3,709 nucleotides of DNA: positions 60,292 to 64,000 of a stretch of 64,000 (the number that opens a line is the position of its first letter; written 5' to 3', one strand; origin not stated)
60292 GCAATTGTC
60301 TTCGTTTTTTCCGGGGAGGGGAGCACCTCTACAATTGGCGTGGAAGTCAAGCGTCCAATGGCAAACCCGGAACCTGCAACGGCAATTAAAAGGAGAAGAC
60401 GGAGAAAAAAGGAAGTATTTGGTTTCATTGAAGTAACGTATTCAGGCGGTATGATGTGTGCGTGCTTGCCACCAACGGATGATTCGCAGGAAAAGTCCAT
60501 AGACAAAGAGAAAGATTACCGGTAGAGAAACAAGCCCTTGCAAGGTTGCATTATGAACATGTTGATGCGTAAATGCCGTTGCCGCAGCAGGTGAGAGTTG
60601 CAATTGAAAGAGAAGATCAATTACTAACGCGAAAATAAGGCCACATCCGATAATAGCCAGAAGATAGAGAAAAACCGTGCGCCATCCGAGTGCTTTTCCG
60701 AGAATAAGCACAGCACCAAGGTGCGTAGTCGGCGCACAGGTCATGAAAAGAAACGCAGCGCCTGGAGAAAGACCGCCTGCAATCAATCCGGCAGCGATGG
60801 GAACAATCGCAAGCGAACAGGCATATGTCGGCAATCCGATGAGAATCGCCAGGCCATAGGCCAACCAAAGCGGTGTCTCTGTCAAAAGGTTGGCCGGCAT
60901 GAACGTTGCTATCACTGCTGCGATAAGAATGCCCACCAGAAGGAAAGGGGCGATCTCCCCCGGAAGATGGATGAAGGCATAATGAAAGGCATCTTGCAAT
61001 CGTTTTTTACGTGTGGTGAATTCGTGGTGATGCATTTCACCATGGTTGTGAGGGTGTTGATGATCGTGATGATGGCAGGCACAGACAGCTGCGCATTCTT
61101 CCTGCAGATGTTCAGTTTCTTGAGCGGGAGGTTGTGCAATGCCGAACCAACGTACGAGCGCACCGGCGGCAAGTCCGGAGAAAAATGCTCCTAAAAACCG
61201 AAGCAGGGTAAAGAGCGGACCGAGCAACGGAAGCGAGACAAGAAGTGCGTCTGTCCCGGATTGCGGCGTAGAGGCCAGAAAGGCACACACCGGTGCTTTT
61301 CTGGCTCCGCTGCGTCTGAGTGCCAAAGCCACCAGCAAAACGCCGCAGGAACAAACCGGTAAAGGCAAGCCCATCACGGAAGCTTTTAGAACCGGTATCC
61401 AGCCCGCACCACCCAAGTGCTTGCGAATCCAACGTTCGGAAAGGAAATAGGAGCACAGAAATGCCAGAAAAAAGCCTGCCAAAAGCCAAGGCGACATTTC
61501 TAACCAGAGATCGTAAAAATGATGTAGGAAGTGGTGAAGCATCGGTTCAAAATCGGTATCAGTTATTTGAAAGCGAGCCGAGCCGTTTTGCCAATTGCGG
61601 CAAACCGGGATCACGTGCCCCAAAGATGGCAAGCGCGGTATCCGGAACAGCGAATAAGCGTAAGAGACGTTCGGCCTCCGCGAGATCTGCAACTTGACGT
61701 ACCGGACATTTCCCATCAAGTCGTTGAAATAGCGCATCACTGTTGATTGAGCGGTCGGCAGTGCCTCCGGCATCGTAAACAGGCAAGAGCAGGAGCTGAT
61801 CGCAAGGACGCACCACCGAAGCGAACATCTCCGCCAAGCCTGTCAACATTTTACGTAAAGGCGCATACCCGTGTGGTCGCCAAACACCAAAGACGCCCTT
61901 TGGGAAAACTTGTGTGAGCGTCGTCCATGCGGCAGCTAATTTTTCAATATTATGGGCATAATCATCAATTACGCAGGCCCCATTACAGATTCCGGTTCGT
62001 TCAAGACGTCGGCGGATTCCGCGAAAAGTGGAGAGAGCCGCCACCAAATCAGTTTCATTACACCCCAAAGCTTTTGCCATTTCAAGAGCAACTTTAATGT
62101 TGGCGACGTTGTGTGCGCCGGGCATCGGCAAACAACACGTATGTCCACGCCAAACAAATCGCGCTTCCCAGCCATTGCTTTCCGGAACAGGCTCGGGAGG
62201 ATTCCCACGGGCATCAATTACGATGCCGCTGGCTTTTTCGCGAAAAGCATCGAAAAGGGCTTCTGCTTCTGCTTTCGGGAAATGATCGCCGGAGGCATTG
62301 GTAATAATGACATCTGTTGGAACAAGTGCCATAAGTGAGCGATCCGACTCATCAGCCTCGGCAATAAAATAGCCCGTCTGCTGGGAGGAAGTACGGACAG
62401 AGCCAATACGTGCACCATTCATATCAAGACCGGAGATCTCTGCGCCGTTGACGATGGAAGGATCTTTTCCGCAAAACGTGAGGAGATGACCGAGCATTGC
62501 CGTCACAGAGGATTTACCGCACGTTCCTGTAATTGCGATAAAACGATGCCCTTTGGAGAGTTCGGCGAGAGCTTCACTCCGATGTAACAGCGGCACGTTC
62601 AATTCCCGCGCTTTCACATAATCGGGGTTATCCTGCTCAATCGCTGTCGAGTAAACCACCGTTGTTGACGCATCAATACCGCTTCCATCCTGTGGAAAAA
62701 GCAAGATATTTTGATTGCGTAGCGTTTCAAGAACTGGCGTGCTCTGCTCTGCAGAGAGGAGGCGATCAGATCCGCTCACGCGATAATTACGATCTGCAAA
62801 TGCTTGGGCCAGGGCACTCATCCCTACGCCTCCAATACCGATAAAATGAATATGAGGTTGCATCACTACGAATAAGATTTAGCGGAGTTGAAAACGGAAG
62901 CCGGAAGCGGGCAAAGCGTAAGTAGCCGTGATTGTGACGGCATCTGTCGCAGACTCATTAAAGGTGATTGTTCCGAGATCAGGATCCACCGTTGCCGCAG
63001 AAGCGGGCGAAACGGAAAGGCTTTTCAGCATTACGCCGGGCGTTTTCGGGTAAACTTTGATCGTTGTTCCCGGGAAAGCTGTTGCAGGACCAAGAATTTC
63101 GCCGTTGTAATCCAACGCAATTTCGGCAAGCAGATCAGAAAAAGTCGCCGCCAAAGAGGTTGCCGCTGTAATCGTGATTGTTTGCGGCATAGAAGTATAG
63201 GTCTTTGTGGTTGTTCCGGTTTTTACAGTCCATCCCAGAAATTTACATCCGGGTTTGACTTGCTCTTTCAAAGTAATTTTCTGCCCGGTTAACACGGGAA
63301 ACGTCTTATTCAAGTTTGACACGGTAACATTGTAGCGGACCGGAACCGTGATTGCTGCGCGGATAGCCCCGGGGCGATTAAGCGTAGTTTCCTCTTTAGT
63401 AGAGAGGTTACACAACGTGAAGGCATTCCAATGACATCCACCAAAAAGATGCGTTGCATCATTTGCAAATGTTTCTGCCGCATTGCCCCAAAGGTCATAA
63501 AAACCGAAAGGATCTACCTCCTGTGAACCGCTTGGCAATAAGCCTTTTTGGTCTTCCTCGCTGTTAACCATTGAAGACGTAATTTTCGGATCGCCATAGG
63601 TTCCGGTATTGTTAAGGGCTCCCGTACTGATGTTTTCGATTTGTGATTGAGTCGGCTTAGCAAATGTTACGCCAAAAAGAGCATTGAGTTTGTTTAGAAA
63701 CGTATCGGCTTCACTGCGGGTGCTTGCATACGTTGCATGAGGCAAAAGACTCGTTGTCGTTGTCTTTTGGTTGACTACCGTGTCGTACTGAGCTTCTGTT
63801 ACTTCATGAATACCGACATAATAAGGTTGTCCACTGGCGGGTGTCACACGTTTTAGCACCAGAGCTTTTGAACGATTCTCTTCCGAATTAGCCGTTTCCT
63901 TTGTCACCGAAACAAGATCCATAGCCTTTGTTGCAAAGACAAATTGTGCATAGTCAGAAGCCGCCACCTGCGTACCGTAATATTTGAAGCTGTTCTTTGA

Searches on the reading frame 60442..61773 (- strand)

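Call 80: search_protein_families(library=pfam, proteins=[window:60442-61773:-], max_evalue=0.0001)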
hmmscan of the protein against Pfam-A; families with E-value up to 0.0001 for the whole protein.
window:60442-61773:- (443 aa): 1 family
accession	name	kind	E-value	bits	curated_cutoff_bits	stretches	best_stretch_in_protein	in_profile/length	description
PF03773.19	ArsP_1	-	7.6e-35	120.9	32.3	1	79-386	2-293/294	Predicted permease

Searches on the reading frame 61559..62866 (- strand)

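Call 80: search_protein_families(library=pfam, proteins=[window:61559-62866:-], max_evalue=0.0001)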
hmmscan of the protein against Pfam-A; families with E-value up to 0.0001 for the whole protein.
window:61559-62866:- (435 aa): 3 families
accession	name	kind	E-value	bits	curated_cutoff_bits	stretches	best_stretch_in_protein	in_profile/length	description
PF01225.30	Mur_ligase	-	3.3e-20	72.7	21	1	5-107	1-94/95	Mur ligase family, catalytic domain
PF02875.26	Mur_ligase_C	-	1e-11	46.2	28.4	1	286-418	1-127/127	Mur ligase, glutamate ligase domain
PF08245.18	Mur_ligase_M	-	6.8e-07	29.9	24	0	112-196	1-93/200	Mur ligase middle domain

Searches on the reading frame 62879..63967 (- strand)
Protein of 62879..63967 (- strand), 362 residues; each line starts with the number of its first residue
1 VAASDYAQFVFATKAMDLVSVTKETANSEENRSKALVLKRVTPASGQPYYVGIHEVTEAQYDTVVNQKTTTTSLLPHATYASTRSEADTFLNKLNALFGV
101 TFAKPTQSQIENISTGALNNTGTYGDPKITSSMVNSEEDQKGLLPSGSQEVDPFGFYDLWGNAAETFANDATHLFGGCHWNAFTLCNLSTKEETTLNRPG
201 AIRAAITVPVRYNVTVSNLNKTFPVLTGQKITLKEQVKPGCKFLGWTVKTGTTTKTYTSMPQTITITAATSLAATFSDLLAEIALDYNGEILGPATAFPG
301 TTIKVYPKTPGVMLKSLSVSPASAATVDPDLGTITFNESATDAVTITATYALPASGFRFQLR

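Call 80: search_protein_families(library=pfam, proteins=[window:62879-63967:-], max_evalue=0.0001)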
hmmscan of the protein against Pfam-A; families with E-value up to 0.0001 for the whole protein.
window:62879-63967:- (362 aa): 1 family
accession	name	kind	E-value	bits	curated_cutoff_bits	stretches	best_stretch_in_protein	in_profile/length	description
PF18998.6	Flg_new_2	-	1.1e-05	25.7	23.6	0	215-277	12-70/73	Divergent InlB B-repeat domain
